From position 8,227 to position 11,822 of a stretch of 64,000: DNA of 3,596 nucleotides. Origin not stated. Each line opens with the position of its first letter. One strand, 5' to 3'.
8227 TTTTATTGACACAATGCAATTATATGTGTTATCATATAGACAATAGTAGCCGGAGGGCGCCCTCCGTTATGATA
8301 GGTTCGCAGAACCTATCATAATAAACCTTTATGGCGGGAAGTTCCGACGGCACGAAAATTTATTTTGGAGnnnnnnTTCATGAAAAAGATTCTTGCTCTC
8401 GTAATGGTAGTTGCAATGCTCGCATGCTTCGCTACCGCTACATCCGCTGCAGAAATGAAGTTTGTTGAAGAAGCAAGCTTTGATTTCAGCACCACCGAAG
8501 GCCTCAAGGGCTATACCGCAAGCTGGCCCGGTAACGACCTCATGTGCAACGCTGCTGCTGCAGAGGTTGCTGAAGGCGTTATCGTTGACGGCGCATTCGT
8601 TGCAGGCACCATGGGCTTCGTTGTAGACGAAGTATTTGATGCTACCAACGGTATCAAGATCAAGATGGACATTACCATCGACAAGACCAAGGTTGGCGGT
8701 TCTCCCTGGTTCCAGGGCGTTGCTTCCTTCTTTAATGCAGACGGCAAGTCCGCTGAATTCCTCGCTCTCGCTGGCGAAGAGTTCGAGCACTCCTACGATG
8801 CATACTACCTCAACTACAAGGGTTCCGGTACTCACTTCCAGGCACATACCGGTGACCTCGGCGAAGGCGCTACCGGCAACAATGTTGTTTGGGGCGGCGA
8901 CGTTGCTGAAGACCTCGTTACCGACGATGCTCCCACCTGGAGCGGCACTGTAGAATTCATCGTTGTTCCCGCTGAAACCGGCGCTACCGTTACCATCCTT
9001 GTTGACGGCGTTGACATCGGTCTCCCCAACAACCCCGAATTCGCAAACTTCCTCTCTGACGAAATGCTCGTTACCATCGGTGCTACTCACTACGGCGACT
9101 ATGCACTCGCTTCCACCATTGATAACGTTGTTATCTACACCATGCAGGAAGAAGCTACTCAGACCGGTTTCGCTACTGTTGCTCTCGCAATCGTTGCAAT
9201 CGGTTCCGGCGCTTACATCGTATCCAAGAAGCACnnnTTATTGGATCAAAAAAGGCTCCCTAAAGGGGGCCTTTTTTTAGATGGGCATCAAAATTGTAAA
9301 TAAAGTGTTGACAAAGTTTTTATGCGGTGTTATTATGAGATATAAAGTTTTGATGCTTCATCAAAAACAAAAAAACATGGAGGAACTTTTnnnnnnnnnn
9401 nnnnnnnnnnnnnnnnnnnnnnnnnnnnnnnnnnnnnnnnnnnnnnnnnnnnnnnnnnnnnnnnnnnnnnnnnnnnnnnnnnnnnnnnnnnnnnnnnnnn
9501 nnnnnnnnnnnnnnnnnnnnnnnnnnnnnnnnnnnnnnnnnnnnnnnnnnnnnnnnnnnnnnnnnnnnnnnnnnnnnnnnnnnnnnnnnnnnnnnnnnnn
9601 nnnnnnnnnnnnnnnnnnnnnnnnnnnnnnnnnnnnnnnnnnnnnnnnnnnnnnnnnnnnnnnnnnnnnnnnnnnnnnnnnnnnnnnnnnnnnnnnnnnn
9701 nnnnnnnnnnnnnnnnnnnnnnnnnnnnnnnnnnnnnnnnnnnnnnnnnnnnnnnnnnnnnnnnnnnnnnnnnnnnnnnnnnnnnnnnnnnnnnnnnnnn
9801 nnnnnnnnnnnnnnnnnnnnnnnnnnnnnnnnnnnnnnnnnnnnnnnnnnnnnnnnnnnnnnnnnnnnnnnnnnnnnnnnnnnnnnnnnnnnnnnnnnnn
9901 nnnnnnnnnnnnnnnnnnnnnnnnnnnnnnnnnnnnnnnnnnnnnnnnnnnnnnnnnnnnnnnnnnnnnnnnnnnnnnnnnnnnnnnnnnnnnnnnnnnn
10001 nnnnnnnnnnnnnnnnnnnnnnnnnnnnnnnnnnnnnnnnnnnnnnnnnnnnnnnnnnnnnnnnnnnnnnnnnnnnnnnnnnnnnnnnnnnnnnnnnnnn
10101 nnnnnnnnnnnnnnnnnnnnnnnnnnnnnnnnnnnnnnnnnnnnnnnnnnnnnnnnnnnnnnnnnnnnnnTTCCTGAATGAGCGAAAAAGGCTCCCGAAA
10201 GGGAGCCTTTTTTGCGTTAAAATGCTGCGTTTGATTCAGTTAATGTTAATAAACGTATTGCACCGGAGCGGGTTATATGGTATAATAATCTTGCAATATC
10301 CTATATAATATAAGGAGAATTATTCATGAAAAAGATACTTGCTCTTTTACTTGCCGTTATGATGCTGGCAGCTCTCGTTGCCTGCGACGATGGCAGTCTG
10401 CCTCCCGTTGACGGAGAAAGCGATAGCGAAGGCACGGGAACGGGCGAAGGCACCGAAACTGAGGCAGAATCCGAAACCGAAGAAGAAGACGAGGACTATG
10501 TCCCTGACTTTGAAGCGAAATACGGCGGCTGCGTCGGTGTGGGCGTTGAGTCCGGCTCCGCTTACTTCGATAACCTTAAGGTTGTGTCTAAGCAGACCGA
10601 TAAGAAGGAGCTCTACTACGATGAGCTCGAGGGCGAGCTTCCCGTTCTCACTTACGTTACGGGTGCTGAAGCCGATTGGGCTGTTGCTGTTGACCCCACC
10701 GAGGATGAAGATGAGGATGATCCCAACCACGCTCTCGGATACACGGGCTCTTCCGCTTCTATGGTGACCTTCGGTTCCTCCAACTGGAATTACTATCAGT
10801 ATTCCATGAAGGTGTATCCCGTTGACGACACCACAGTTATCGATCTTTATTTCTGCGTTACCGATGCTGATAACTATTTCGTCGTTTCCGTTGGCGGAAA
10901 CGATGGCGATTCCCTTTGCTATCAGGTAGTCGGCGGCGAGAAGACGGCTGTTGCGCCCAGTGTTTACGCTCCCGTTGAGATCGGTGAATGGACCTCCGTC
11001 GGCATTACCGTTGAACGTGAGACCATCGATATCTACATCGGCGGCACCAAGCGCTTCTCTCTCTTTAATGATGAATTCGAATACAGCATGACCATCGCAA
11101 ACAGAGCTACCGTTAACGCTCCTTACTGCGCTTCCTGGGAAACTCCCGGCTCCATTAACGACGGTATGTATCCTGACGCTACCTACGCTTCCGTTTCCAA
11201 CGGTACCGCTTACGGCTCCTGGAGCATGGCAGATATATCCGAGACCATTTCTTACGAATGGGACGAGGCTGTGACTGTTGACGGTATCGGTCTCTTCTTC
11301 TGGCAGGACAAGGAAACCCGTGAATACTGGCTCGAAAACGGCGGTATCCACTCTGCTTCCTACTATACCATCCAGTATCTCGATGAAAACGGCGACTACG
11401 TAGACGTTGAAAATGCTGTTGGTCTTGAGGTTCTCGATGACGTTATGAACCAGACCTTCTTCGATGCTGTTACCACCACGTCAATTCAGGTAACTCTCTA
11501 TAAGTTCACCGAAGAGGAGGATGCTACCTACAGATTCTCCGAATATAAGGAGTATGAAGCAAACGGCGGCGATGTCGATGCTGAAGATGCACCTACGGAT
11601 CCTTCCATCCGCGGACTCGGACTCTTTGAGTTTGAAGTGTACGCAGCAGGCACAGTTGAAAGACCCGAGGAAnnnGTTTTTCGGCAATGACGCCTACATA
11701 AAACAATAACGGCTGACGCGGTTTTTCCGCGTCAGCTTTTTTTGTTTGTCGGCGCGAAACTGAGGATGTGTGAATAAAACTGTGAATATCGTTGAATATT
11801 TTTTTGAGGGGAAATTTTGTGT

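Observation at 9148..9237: Non-LPXTG tripartite C-terminal signal (E-E-A-[TA]-Q-T-G-F, hydrophobic helix, SKKH) on both lectin-like proteins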

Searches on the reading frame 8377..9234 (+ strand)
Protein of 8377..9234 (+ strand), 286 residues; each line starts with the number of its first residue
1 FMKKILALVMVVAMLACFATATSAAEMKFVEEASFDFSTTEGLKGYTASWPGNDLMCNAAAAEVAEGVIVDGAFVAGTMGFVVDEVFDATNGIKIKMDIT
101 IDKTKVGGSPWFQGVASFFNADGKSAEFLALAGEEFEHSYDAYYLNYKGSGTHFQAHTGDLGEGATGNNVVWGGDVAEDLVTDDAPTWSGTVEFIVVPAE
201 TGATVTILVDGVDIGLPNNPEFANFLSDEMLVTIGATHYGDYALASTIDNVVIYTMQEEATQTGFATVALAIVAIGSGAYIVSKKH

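Call 3: search_protein_families(library=ncbifam, proteins=[window:8377-9234:+], max_evalue=1)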
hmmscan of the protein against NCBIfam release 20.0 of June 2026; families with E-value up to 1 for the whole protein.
window:8377-9234:+ (286 aa): 2 families
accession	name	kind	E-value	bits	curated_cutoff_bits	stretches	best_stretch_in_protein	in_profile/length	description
TIGR03065.1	srtB_sig_QVPTGV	subfamily_domain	0.021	14.5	21.35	1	268-285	14-31/32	QVPTGV class sortase B protein-sorting domain-containing protein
NF041562.1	PraB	equivalog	0.32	10.6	120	1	2-60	1-58/163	alkane oxidation protein activator PraB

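Call 4: search_protein_families(library=pfam, proteins=[window:8377-9234:+], max_evalue=1)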
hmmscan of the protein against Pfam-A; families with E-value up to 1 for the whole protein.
window:8377-9234:+ (286 aa): 1 family
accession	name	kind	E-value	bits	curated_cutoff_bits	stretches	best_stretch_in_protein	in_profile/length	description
PF13385.13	Laminin_G_3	-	0.00084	19.9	27.6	1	152-255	44-142/151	Concanavalin A-like lectin/glucanases superfamily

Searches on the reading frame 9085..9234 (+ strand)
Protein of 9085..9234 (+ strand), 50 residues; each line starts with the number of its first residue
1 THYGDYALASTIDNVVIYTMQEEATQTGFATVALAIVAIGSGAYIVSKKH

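Call 36: find_homologous_proteins(query=A3, max_evalue=10)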
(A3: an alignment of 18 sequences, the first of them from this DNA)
Query A3 (18 sequences): 5125 candidates shared short words with the query, none scored E <= 10.

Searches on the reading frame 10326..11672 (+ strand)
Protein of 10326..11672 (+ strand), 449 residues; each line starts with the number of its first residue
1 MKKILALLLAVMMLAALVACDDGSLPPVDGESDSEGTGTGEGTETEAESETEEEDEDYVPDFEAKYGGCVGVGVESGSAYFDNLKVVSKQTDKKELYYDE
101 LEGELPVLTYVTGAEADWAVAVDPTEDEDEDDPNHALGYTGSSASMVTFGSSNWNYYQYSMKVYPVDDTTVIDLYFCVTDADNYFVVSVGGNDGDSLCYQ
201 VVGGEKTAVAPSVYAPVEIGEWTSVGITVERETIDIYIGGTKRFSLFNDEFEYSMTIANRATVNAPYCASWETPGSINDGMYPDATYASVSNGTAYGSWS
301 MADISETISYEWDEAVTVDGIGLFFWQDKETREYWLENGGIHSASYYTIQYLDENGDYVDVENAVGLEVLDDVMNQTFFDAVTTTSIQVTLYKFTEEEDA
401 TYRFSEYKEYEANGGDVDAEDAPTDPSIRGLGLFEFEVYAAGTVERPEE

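Call 3: search_protein_families(library=ncbifam, proteins=[window:10326-11672:+], max_evalue=1)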
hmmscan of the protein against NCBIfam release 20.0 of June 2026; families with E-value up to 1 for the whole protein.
window:10326-11672:+ (449 aa): 2 families
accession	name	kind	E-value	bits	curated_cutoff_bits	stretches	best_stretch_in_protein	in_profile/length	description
NF041578.1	betaarabinsidaseHypBA2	equivalog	1.9e-08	32.2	3200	1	260-395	1471-1618/1709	beta-L-arabinobiosidase HypBA2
NF049864.1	lipo_LppU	equivalog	0.029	14.3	135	0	6-86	11-91/199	LppU family putative lipoprotein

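Call 4: search_protein_families(library=pfam, proteins=[window:10326-11672:+], max_evalue=1)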
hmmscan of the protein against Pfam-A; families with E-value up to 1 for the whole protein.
window:10326-11672:+ (449 aa): 1 family
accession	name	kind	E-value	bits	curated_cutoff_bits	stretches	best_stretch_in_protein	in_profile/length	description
PF13385.13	Laminin_G_3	-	0.0064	17.1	27.6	1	165-245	27-104/151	Concanavalin A-like lectin/glucanases superfamily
